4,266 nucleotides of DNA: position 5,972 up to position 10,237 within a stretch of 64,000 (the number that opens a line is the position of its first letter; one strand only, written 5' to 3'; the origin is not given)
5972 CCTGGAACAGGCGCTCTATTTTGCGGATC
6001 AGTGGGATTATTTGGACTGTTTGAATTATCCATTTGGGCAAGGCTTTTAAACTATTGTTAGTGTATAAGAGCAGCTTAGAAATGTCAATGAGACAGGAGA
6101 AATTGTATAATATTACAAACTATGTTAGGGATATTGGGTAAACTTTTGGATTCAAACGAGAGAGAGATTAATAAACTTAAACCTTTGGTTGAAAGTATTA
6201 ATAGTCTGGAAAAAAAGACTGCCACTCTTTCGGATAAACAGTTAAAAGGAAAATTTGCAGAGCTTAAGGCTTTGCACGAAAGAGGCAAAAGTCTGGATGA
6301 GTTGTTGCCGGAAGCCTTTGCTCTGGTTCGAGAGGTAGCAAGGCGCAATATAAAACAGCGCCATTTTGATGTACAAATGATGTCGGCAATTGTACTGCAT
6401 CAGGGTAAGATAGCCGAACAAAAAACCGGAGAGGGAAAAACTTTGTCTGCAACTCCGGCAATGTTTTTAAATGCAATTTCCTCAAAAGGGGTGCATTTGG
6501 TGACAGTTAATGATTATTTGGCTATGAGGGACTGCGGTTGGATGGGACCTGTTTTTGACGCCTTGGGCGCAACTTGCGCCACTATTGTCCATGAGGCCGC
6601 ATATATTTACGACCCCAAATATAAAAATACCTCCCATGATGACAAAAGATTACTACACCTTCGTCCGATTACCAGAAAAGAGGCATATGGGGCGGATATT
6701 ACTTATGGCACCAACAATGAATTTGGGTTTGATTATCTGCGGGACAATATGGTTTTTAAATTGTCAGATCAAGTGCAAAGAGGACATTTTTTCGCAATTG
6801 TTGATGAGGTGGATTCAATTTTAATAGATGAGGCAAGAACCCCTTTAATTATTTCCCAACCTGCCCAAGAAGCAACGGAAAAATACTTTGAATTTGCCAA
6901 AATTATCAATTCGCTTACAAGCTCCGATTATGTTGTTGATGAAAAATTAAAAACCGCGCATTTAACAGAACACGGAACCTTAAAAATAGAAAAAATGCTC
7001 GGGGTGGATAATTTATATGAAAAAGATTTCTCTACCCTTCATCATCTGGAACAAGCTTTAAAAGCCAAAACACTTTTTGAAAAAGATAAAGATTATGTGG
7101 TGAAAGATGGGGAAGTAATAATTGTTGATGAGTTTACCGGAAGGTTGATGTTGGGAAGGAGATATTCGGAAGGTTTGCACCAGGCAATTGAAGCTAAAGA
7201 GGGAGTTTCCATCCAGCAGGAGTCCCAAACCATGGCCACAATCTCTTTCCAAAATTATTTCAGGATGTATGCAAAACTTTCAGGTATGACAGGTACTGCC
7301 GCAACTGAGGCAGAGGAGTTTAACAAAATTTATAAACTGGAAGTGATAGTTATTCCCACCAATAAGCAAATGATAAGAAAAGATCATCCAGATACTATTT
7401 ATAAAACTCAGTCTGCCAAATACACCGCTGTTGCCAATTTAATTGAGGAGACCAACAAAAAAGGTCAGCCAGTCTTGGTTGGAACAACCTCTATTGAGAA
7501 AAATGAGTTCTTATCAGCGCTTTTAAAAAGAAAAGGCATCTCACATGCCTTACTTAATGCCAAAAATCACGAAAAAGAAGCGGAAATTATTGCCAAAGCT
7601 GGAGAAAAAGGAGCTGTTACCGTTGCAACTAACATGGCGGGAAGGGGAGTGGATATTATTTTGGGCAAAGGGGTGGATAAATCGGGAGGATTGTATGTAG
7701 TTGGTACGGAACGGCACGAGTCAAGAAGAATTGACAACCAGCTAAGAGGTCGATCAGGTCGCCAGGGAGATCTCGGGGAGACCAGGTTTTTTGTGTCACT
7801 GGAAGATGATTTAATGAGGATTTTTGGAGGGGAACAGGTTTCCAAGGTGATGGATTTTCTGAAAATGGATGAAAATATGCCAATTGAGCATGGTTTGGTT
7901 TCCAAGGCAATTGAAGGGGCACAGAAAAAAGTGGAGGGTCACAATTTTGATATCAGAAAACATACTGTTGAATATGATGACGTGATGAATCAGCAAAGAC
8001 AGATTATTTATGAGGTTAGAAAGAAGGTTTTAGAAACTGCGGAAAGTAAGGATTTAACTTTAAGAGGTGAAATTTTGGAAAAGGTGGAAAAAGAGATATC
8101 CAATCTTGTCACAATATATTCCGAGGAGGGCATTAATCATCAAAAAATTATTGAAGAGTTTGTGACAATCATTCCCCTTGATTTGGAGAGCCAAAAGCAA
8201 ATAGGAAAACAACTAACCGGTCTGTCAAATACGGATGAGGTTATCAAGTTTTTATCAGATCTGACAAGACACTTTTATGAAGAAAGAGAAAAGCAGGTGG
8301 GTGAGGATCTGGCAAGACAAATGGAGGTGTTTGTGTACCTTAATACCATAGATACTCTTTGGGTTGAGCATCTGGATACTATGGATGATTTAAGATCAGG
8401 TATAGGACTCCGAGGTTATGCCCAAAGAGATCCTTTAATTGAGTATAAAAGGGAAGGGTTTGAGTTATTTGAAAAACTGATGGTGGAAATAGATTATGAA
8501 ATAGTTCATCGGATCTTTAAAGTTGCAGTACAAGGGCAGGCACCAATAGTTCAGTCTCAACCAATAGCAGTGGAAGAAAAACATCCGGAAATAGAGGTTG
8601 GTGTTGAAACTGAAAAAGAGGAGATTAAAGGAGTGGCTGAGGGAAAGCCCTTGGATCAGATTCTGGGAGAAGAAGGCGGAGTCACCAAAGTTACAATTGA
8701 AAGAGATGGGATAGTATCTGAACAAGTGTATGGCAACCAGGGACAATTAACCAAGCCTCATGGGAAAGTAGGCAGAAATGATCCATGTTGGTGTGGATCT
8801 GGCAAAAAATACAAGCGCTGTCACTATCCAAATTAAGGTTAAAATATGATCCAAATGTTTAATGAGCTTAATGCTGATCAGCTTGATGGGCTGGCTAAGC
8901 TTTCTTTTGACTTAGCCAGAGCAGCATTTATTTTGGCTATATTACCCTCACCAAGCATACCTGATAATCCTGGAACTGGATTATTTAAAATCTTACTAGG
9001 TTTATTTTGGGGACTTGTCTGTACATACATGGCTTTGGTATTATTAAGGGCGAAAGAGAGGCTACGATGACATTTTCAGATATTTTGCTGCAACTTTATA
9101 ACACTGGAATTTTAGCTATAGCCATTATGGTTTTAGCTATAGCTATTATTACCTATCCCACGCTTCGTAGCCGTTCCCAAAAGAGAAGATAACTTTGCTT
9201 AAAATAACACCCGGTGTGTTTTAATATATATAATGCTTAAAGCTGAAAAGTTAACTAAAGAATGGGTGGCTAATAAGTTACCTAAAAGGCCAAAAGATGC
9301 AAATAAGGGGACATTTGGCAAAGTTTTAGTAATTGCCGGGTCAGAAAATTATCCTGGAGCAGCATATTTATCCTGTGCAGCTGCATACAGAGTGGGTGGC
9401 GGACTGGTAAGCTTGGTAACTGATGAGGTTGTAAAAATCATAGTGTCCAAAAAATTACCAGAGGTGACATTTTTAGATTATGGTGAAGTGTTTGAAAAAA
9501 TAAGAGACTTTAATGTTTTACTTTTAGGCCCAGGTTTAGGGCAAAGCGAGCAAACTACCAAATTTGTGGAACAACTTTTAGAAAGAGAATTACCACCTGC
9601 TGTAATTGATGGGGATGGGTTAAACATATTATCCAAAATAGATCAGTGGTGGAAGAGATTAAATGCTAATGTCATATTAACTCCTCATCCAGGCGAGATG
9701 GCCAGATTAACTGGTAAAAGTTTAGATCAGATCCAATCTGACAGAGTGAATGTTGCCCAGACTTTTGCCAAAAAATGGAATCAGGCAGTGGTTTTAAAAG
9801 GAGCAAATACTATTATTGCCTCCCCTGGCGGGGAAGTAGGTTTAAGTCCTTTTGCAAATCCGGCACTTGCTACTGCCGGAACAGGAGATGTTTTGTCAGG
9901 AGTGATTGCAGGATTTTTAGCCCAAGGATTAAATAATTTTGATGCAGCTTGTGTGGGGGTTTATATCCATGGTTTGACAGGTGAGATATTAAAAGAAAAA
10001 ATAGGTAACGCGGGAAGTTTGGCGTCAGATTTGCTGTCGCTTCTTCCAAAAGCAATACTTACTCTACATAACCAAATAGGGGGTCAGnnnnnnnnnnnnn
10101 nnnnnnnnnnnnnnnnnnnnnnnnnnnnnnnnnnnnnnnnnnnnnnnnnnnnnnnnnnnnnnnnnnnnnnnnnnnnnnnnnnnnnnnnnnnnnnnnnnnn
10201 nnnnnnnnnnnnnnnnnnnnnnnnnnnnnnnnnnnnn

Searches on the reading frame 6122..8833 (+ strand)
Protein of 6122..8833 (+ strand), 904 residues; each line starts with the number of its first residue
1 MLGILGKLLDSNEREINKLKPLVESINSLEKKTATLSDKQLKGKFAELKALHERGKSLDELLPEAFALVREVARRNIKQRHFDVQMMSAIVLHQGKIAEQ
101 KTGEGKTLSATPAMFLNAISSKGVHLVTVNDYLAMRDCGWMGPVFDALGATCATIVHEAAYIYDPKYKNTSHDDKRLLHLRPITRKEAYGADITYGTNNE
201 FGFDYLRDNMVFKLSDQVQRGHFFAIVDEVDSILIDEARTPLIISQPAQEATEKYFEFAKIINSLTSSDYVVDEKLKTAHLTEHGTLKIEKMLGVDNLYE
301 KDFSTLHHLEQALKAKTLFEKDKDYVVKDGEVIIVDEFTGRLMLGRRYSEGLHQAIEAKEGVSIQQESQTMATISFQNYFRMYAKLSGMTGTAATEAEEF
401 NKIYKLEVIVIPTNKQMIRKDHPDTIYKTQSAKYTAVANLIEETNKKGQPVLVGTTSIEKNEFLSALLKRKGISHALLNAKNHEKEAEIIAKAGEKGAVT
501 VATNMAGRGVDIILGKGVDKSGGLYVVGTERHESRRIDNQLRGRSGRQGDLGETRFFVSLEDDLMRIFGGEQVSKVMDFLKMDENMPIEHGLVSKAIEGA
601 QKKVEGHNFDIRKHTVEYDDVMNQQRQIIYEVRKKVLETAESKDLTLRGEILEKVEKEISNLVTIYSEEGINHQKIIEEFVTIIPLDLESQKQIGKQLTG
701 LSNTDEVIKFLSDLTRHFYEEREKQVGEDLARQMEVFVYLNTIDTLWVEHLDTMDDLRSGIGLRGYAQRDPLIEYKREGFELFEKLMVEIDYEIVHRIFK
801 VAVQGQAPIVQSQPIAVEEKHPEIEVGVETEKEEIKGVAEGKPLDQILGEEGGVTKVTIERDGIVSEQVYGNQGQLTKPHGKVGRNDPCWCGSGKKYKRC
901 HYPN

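Call 62: search_protein_families(library=pfam, proteins=[window:6122-8833:+], max_evalue=0.001)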
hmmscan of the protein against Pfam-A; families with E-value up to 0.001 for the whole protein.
window:6122-8833:+ (904 aa): 6 families
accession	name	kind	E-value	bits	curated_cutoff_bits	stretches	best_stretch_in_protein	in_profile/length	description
PF07517.20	SecA_DEAD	-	4.2e-116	387.7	24.6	1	9-401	5-290/290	SecA DEAD-like domain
PF21090.3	P-loop_SecA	-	9.6e-77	257.7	27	2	417-519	2-104/205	SecA P-loop domain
PF07516.18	SecA_SW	-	2.2e-59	201.3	26.7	1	587-801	1-199/200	SecA Wing and Scaffold domain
PF01043.26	SecA_PP_bind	-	4.5e-40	137.1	23.5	1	251-357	2-110/110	SecA preprotein cross-linking domain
PF02810.21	SEC-C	-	2.8e-10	40.3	20.4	1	885-903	1-19/19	SEC-C motif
PF00271.37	Helicase_C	-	3.6e-06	27.6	23.5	1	433-548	2-109/110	Helicase conserved C-terminal domain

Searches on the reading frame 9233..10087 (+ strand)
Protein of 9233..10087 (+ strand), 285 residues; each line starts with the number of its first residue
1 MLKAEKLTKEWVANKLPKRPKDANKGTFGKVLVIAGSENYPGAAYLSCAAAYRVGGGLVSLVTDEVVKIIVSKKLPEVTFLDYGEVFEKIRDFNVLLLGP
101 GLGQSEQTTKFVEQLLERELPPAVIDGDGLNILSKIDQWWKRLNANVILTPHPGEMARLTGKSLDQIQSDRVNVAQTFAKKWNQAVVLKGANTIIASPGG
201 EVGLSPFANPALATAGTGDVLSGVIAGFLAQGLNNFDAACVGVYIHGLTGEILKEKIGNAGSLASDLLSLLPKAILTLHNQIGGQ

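Call 62: search_protein_families(library=pfam, proteins=[window:9233-10087:+], max_evalue=0.001)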
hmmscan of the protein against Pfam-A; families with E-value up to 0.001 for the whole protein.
window:9233-10087:+ (285 aa): 3 families
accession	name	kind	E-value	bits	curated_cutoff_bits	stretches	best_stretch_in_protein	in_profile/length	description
PF01256.23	Carb_kinase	-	2.4e-63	214.3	27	1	31-272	1-241/242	NAD(P)H-hydrate dehydratase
PF08543.17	Phos_pyr_kin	-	2.4e-06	27.5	27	1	143-238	117-220/246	Phosphomethylpyrimidine kinase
PF02110.20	HK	-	0.00034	20.5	27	1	162-271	129-241/247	Hydroxyethylthiazole kinase family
